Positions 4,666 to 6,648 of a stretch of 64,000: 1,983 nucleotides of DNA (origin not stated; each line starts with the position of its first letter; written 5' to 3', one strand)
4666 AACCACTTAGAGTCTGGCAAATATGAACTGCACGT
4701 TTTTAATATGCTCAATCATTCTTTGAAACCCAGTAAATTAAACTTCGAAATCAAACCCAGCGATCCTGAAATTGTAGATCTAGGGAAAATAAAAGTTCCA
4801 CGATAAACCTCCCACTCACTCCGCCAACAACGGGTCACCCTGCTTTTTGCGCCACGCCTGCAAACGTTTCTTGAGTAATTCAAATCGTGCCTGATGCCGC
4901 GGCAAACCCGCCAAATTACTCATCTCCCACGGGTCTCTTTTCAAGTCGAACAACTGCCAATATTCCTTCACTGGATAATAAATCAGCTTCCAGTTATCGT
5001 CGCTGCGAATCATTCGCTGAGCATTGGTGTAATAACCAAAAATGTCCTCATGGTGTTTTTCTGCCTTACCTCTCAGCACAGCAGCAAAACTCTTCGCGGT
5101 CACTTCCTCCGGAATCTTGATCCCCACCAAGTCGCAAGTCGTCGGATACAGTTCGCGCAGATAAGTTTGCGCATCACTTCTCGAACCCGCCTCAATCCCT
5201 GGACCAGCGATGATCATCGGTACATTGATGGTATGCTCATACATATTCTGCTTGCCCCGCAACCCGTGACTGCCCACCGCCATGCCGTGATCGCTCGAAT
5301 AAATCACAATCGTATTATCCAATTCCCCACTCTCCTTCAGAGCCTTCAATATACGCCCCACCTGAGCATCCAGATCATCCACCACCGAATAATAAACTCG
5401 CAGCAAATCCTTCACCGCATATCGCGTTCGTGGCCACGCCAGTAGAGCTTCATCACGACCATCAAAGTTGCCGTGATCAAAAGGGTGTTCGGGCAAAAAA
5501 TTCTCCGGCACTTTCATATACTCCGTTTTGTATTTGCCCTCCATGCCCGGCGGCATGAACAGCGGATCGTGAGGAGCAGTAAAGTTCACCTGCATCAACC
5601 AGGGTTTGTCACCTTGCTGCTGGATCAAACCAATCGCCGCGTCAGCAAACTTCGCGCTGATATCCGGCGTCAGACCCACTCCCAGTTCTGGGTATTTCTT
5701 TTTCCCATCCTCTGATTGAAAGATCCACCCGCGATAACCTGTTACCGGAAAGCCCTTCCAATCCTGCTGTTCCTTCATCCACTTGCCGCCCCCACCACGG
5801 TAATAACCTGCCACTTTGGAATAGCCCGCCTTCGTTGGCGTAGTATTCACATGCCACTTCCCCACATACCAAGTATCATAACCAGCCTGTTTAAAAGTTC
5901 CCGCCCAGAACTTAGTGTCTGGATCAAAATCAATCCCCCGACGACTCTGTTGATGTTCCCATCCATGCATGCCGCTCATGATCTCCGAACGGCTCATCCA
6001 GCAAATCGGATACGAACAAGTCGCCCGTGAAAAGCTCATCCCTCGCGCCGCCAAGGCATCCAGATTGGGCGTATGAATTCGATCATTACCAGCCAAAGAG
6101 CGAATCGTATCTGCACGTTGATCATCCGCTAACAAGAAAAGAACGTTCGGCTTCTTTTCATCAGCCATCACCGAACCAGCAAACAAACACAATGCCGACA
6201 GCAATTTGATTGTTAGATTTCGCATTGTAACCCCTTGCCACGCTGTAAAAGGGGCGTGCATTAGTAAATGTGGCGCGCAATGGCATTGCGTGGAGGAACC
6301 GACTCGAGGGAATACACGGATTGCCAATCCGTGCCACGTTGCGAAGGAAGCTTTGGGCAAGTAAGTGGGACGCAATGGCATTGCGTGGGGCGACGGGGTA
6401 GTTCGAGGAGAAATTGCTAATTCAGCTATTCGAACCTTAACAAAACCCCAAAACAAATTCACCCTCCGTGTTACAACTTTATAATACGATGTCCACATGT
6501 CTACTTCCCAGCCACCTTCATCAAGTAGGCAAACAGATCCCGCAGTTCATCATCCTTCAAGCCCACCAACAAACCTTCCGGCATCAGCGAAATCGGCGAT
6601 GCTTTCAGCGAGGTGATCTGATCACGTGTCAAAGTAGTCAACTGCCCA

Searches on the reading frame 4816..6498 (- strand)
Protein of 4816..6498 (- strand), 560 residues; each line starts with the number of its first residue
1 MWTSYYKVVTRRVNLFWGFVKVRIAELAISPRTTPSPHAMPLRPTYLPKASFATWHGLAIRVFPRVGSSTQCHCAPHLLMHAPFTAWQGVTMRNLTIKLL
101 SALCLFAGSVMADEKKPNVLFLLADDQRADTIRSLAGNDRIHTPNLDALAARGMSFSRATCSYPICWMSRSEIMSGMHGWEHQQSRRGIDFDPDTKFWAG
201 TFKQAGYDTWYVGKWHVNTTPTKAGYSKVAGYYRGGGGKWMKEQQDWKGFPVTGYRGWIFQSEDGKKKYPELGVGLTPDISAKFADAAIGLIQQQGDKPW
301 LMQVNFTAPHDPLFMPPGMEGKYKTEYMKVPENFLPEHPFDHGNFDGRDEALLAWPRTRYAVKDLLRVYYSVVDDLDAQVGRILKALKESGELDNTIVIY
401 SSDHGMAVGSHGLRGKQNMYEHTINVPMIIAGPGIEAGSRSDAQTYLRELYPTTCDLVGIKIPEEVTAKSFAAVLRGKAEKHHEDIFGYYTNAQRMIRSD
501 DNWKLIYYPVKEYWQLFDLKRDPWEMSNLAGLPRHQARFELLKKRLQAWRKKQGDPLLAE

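Call 3: search_protein_families(library=pfam, proteins=[window:4816-6498:-], max_evalue=0.01)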
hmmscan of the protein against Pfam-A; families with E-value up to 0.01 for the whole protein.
window:4816-6498:- (560 aa): 5 families
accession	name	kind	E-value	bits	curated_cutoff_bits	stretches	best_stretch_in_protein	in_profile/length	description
PF00884.28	Sulfatase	-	1.9e-46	159.2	25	1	117-460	1-301/301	Sulfatase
PF16347.10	SGSH_C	-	1.7e-19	70.9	29.3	1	409-551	1-153/154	N-sulphoglucosamine sulphohydrolase, C-terminal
PF01663.27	Phosphodiest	-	1.4e-06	28.6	23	1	373-409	188-224/342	Type I phosphodiesterase / nucleotide pyrophosphatase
PF02995.22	DUF229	-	3.9e-06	26.3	25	1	369-412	306-349/496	Protein of unknown function (DUF229)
PF01676.23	Metalloenzyme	-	3.8e-05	23.8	24.3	1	369-461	169-251/252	Metalloenzyme superfamily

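Call 4: search_protein_families(library=ncbifam, proteins=[window:4816-6498:-], max_evalue=0.01)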
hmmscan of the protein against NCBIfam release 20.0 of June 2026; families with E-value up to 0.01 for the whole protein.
window:4816-6498:- (560 aa): 9 families
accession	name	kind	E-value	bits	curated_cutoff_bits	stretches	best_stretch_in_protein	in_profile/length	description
NF010322.0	PRK13759.1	equivalog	1e-62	212.2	481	1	112-547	2-454/486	arylsulfatase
TIGR03417.1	chol_sulfatase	equivalog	2.9e-52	178.2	433.45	2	292-548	177-438/500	choline-sulfatase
NF052527.1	Mn_arylsulf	exception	7.6e-45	153.7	850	2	294-550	194-452/479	manganese-dependent arylsulfatase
NF045661.1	HdlasePehA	equivalog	1.3e-39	136.2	900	2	361-555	276-490/506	phosphoric/sulfuric ester hydrolase PehA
NF038282.1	LapC_YejM_PbgA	exception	9.4e-08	30.8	825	1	366-437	411-480/584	LPS biosynthesis-modulating metalloenzyme YejM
TIGR01307.1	pgm_bpd_ind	equivalog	1.2e-05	24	330.65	1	373-470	411-502/504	2,3-bisphosphoglycerate-independent phosphoglycerate mutase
NF038075.1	fam_STM4013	hypoth_equivalog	0.00015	21.4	250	1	369-428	200-256/261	STM4013/SEN3800 family hydrolase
NF042991.1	alk_phos_PafA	equivalog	0.0037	15.8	650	0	416-475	495-553/554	alkaline phosphatase PafA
NF003897.0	PRK05434.1-5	equivalog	0.0055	15.2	862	1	372-472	417-511/514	2,3-bisphosphoglycerate-independent phosphoglycerate mutase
